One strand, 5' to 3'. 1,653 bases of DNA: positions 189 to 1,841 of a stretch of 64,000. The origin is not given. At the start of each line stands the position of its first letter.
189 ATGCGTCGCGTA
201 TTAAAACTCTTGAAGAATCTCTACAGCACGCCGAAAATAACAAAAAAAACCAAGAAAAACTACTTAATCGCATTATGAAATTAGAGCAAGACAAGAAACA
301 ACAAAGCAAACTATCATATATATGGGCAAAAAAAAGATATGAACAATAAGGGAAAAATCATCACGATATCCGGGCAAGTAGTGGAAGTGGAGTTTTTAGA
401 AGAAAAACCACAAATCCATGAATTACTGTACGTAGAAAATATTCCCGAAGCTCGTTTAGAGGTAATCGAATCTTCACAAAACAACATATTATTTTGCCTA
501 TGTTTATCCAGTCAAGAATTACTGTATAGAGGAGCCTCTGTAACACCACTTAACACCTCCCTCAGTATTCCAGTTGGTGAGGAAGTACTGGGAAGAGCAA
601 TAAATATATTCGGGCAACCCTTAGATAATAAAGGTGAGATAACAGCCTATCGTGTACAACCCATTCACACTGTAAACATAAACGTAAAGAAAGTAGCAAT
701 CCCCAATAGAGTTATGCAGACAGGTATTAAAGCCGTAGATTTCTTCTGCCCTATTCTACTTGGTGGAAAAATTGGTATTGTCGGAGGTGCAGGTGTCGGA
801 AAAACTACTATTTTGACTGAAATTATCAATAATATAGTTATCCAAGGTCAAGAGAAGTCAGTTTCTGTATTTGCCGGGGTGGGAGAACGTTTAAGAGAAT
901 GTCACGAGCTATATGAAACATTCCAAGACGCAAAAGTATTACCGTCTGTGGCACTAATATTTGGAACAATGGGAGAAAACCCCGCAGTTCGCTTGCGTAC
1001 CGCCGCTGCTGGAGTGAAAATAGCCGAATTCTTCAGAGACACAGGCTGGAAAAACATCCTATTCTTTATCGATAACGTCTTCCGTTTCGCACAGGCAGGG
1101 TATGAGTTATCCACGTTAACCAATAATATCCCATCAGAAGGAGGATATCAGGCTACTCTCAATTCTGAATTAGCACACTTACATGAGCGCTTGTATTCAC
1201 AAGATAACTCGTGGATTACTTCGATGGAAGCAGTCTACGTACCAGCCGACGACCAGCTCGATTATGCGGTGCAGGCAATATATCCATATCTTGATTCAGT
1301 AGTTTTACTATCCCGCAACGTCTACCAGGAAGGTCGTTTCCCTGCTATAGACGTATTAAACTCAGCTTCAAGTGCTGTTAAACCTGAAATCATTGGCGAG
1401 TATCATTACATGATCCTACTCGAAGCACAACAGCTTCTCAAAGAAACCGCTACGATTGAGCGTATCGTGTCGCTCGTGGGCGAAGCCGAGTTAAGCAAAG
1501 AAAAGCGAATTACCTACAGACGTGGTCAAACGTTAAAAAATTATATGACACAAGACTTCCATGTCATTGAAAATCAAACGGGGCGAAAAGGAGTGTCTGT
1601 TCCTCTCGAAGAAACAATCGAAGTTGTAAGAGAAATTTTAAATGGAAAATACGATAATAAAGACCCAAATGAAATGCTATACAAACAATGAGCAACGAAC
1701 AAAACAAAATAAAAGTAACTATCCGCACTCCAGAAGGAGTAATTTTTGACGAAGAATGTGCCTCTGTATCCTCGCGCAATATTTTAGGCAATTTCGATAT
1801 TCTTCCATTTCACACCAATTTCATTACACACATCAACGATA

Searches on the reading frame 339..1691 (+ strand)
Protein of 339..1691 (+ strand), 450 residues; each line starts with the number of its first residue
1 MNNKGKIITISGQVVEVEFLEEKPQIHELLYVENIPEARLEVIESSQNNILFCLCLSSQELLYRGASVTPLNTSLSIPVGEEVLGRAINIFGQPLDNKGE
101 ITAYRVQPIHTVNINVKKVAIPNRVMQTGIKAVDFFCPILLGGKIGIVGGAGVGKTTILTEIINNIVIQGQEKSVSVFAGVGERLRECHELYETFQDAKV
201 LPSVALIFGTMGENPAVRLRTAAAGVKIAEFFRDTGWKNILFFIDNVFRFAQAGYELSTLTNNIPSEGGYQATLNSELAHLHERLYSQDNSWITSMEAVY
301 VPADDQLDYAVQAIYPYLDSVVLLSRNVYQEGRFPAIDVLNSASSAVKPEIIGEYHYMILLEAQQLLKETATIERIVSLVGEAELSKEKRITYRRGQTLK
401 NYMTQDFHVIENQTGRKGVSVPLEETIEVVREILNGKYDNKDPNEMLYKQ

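Call 13: search_protein_families(library=pfam, proteins=[window:339-1691:+], max_evalue=0.001)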
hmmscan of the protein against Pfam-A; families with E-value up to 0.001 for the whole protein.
window:339-1691:+ (450 aa): 4 families
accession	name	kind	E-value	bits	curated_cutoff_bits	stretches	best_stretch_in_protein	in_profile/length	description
PF00006.31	ATP-synt_ab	-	1.9e-58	198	29.5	1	129-344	1-213/213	ATP synthase alpha/beta family, nucleotide-binding domain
PF22919.1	ATP-synt_VA_C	-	7.7e-08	32.8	24.7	1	350-425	6-83/101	C-terminal domain of V and A type ATP synthase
PF02874.29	ATP-synt_ab_N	-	0.00038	21.4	20.9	0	8-71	2-68/69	ATP synthase alpha/beta family, beta-barrel domain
PF13245.12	AAA_19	-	0.00064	20.3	25.1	0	145-182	14-51/134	AAA domain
